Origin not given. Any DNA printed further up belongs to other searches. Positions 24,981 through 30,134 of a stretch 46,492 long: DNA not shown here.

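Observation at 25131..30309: Giant sacsin-type GHKL ATPase fused to an Upf1-like SF1 helicase, with an overlapping HTH gene, on an AT-richer islet: candidate uncharacterised conflict or defence module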

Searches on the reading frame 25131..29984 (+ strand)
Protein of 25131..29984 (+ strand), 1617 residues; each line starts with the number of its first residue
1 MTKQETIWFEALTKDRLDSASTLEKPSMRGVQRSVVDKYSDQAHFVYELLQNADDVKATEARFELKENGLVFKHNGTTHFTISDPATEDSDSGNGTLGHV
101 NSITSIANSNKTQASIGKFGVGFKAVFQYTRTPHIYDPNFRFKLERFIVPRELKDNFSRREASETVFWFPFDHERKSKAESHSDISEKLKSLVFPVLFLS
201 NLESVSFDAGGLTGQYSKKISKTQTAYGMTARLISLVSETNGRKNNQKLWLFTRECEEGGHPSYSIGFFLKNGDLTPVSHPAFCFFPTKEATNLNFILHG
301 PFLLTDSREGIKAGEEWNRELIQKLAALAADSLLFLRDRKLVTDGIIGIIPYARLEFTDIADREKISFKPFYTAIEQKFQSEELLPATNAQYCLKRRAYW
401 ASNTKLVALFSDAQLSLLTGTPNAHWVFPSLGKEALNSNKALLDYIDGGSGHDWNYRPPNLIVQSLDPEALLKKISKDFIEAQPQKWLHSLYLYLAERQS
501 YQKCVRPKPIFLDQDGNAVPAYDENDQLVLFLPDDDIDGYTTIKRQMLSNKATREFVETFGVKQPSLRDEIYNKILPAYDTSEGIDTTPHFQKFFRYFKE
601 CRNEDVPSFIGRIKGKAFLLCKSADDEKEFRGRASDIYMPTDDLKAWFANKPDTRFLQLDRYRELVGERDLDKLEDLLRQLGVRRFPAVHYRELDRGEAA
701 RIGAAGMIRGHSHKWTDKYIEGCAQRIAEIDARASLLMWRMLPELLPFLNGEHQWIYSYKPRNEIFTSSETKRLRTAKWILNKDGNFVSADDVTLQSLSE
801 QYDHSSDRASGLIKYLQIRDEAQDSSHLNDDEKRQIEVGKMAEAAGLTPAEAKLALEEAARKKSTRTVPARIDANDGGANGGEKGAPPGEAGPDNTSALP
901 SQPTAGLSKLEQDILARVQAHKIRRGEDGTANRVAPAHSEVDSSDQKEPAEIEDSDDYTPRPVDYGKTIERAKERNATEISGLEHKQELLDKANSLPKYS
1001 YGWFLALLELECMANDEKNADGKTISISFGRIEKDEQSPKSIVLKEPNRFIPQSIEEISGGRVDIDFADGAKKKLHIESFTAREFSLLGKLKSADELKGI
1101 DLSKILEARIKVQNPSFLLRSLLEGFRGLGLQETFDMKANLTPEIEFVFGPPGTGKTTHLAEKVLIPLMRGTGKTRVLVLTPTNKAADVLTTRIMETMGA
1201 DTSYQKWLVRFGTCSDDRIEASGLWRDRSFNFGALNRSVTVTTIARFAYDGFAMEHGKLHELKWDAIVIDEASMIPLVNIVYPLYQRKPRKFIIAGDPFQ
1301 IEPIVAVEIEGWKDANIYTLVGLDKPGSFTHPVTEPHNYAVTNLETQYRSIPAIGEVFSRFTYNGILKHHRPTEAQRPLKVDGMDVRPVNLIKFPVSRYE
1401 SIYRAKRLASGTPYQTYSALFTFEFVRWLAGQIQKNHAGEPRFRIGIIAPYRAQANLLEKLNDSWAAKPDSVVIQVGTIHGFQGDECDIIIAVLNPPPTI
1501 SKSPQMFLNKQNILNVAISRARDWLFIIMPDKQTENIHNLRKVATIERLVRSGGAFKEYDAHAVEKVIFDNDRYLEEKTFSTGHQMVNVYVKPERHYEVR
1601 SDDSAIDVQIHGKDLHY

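Call 5: search_protein_families(library=pfam, proteins=[window:25131-29984:+], max_evalue=0.1)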
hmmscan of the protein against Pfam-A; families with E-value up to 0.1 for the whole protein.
window:25131-29984:+ (1617 aa): 11 families
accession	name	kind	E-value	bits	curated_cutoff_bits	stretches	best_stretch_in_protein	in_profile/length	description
PF13087.12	AAA_12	-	7.8e-24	84.8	27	1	1337-1528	13-191/195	AAA domain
PF13086.12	AAA_11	-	3.2e-15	57.1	27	2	1143-1213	17-91/257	AAA domain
PF13245.12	AAA_19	-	1.6e-12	48.2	25.1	1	1141-1302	9-130/134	AAA domain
PF25794.1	SACS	-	4.5e-12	46.7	32.8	1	33-136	9-119/247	Sacsin domain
PF13604.12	AAA_30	-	7.6e-08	32.7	27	1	1145-1305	20-132/191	AAA domain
PF00580.27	UvrD-helicase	-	8.9e-08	32.6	23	1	1147-1271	17-109/271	UvrD/REP helicase N-terminal domain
PF13538.12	UvrD_C_2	-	0.00049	20.4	27.4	1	1476-1528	4-52/52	UvrD-like helicase C-terminal domain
PF05127.21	NAT10_TcmA_helicase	-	0.0028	18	22.7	1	1149-1287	3-112/176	RNA cytidine acetyltransferase NAT10/TcmA, helicase domain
PF01443.25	Viral_helicase1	-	0.005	17.1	21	0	1265-1304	61-100/228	Viral superfamily 1 RNA helicase core domain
PF04851.21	ResIII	-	0.024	15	22.5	1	1152-1272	32-134/164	Type III restriction enzyme, res subunit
PF00270.35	DEAD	-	0.032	14.4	26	1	1148-1273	19-127/167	DEAD/DEAH box helicase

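Call 6: search_protein_families(library=padloc, proteins=[window:25131-29984:+], max_evalue=0.1)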
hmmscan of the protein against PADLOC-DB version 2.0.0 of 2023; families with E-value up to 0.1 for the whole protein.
window:25131-29984:+ (1617 aa): 39 families (the best 25 are shown)
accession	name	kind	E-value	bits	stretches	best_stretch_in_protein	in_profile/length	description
PDLC03972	TmtA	-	8.5e-43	144.6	1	35-815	34-767/1302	-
PDLC03968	TmtA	-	3e-39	132.5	1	20-529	53-538/1486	-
PDLC03920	MkoA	-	2e-38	130.4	2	1260-1528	787-1073/1112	-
PDLC03964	TmtA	-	6e-37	125.3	1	48-825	52-843/1538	-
PDLC03966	TmtA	-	2.4e-34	116.4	2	36-227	37-246/1655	-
PDLC03921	MkoA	-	3.1e-26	89.4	3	1424-1529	1466-1565/1607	-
PDLC03965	TmtA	-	1.3e-21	74.3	2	279-686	286-652/1370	-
PDLC03924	MkoC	-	2.5e-21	73.6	2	1427-1527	839-940/1136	-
PDLC03971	TmtA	-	2.1e-19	66.6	2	279-443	345-506/1782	-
PDLC03969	TmtA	-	5.3e-15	52.1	1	47-179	34-165/1563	-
PDLC03970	TmtA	-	3.3e-14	49.8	1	45-128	65-133/1552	-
PDLC00127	GajB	-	1.2e-11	41.9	2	1147-1203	24-80/594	UrvD helicase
PDLC03967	TmtA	-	1.2e-11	41.8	2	47-123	43-109/1063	-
PDLC00132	GajB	-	1.6e-09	34.9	1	1148-1198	21-70/625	UrvD helicase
PDLC05064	PDC-S68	-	6.9e-09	32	1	1147-1304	704-824/1273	-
PDLC05035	PDC-S53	-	1.8e-07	27.7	2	1258-1304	573-618/900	-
PDLC05066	PDC-S68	-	1.5e-05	21.2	1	1145-1304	595-721/1202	-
PDLC00121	GajB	-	3.6e-05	20.5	1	1147-1204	22-81/565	UrvD helicase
PDLC00112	GajB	-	0.00011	19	1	1147-1197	22-72/581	UrvD helicase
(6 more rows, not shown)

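Call 8: search_protein_families(library=ncbifam, proteins=[window:25131-29984:+], max_evalue=0.1)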
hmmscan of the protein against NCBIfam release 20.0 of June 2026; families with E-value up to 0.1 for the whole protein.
window:25131-29984:+ (1617 aa): 11 families
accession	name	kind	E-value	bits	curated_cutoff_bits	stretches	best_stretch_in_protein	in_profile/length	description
TIGR00376.1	TIGR00376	hypoth_equivalog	1e-25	90.3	348.9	2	1262-1538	361-617/639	IGHMBP2 family helicase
NF047352.1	P_loop_sacsin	domain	2.4e-19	69.6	50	1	44-136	2-80/80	sacsin N-terminal ATP-binding-like domain-containing protein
NF040671.1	PLuB_AAA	exception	4.3e-15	54.2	999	1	1139-1528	827-1229/1256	PLuB system helicase-like protein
TIGR01447.1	recD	equivalog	5.9e-13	48.3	310.15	1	1136-1306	156-306/597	exodeoxyribonuclease V subunit alpha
TIGR01448.2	helicase_RecD2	equivalog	1.3e-07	30.2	500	1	1140-1191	328-376/713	SF1B family DNA helicase RecD2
NF010485.0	PRK13909.1-2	equivalog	4.5e-05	21.8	650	1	1153-1198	13-58/909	RecB-like helicase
NF008127.0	PRK10875.1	equivalog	6.2e-05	21.7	671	1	1141-1195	169-224/619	exodeoxyribonuclease V subunit alpha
TIGR02785.1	addA_Gpos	equivalog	0.0029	15.5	707.65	1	1153-1198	24-69/1234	helicase-exonuclease AddAB subunit AddA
TIGR02784.1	addA_alphas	equivalog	0.0079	14.5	860.75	1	1151-1199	18-66/1138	double-strand break repair helicase AddA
TIGR00609.1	recB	equivalog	0.059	11.4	696.05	0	1153-1198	19-66/1175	exodeoxyribonuclease V subunit beta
NF001809.0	PRK00528.1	equivalog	0.084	13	70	0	546-601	14-71/75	50S ribosomal protein L31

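Call 9: search_solved_structures(query=window:25131-29984:+, max_evalue=0.01)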
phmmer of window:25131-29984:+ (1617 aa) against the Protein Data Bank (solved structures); distinct sequences matched with E-value up to 0.01: 20.
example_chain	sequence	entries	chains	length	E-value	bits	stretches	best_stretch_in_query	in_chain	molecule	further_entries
2xzo_A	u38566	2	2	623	5.1e-11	43.8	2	1260-1529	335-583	REGULATOR OF NONSENSE TRANSCRIPTS 1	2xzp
2gjk_A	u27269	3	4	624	5.1e-11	43.8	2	1260-1529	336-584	Regulator of nonsense transcripts 1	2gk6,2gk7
6ej5_A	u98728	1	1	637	5.5e-11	43.7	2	1260-1529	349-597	Regulator of nonsense transcripts 1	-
2wjv_A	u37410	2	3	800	1.2e-10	42.6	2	1260-1529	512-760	REGULATOR OF NONSENSE TRANSCRIPTS 1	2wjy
9qwn_A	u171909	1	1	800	1.7e-10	42.1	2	1260-1529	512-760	Isoform 2 of Regulator of nonsense transcripts 1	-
4b3f_X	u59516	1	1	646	1.1e-08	36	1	1259-1543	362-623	DNA-BINDING PROTEIN SMUBP-2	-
4b3g_A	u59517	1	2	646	1.1e-08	36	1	1259-1543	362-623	DNA-BINDING PROTEIN SMUBP-2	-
8rd3_A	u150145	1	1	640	3.3e-08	34.5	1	1261-1528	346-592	ATP-dependent helicase NAM7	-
5mzn_A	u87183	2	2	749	2e-07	31.9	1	1253-1528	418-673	Helicase SEN1,Helicase SEN1 | Helicase SEN1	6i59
8ram_O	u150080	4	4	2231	1.1e-06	29.4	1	1245-1528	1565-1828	Helicase SEN1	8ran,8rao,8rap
8ftm_A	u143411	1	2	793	6.7e-06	26.8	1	1255-1529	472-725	5'-3' RNA helicase-like protein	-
8fth_A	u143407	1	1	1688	4.5e-05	24.1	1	1256-1529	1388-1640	5'-3' RNA helicase-like protein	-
8ftk_A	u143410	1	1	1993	6.4e-05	23.6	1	1255-1529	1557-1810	5'-3' RNA helicase-like protein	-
5eaw_A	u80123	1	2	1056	0.00036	21.1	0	1128-1367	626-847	DNA replication ATP-dependent helicase/nuclease DNA2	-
5eax_A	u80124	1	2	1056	0.00037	21.1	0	1128-1367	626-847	DNA replication ATP-dependent helicase/nuclease DNA2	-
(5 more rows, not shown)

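Call 13: find_homologous_proteins(query=window:25131-29984:+, max_evalue=1e-10)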
Query window:25131-29984:+ (1617 aa): 2309 proteins with E <= 1e-10 among 8000 candidates; the best 120 are listed.
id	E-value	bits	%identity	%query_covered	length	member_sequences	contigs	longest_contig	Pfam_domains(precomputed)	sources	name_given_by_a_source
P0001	0.0e+0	3735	100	100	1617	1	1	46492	PF13087.13,PF13086.13,PF13604.13,PF13245.13,PF25794.2,PF00580.28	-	-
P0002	0.0e+0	2287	65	100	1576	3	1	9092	PF13087.13,PF13086.13,PF13604.13,PF13245.13,PF25794.2,PF00580.28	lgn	-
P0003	0.0e+0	2267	63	100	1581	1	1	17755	PF13087.13,PF13086.13,PF13604.13,PF13245.13,PF25794.2,PF00580.28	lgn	-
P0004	0.0e+0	2266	64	100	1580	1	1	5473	PF13087.13,PF13086.13,PF13604.13,PF13245.13,PF25794.2,PF00580.28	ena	-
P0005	0.0e+0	2266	64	100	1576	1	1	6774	PF13087.13,PF13086.13,PF13604.13,PF13245.13,PF25794.2,PF00580.28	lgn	-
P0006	0.0e+0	2259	64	100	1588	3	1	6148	PF13087.13,PF13086.13,PF13604.13,PF13245.13,PF25794.2,PF00580.28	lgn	-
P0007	0.0e+0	2243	64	100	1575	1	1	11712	PF13087.13,PF13086.13,PF13604.13,PF13245.13,PF25794.2,PF00580.28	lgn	-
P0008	0.0e+0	2240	63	100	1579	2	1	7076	PF13087.13,PF13086.13,PF13604.13,PF13245.13,PF25794.2,PF00580.28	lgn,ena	-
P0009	0.0e+0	2236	64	100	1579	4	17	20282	PF13087.13,PF13086.13,PF13604.13,PF13245.13,PF25794.2,PF00580.28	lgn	-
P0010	0.0e+0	2234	63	100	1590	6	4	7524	PF13087.13,PF13086.13,PF13604.13,PF13245.13,PF25794.2,PF00580.28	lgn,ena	-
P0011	0.0e+0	2233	63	100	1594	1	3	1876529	PF13087.13,PF13086.13,PF13604.13,PF13245.13,PF25794.2,PF00580.28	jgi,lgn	jgi:hypothetical protein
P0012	0.0e+0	2232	62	100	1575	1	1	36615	PF13087.13,PF13086.13,PF13604.13,PF13245.13,PF25794.2,PF00580.28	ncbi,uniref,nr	ncbi:ATP-binding protein [Leptolyngbya sp. CCY15150]|uniref:DEAD/DEAH box helicase n=1 Tax=Leptolyng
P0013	0.0e+0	2232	63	100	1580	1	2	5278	PF13087.13,PF13086.13,PF13604.13,PF13245.13,PF25794.2,PF00580.28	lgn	-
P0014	0.0e+0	2231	63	100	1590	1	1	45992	PF13087.13,PF13086.13,PF13604.13,PF13245.13,PF25794.2,PF00580.28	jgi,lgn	-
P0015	0.0e+0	2230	63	100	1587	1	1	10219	PF13087.13,PF13086.13,PF13604.13,PF13245.13,PF25794.2,PF00580.28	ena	-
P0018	0.0e+0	2223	63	100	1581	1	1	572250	PF13087.13,PF13086.13,PF13604.13,PF13245.13,PF25794.2,PF00580.28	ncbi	-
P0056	0.0e+0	2158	61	100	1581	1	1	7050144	PF13087.13,PF13086.13,PF13604.13,PF13245.13,PF25794.2,PF00580.28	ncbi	ncbi:DEAD/DEAH box helicase [Pirellulaceae bacterium SH449]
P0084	0.0e+0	2100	60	100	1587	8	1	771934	PF13087.13,PF13086.13,PF13604.13,PF13245.13,PF25794.2,PF00580.28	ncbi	ncbi:DEAD/DEAH box helicase [Morganella morganii]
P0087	0.0e+0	2093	61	100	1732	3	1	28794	PF13087.13,PF13086.13,PF02384.23,PF13604.13,PF13245.13,PF25794.2,PF12161.15,PF00580.28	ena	-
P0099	0.0e+0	2081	58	100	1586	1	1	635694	PF13087.13,PF13086.13,PF13604.13,PF13245.13,PF25794.2,PF00580.28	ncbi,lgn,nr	ncbi:MAG: ATP-binding protein [Acidobacteria bacterium]|nr:ATP-binding protein [Acidobacteriota bact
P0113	0.0e+0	2029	61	66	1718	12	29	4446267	PF13087.13,PF13086.13,PF13604.13,PF13245.13,PF25794.2,PF00580.28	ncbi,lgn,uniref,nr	ncbi:DEAD/DEAH box helicase [Methylomicrobium album]|uniref:UvrD/REP helicase n=1 Tax=Methylomicrobi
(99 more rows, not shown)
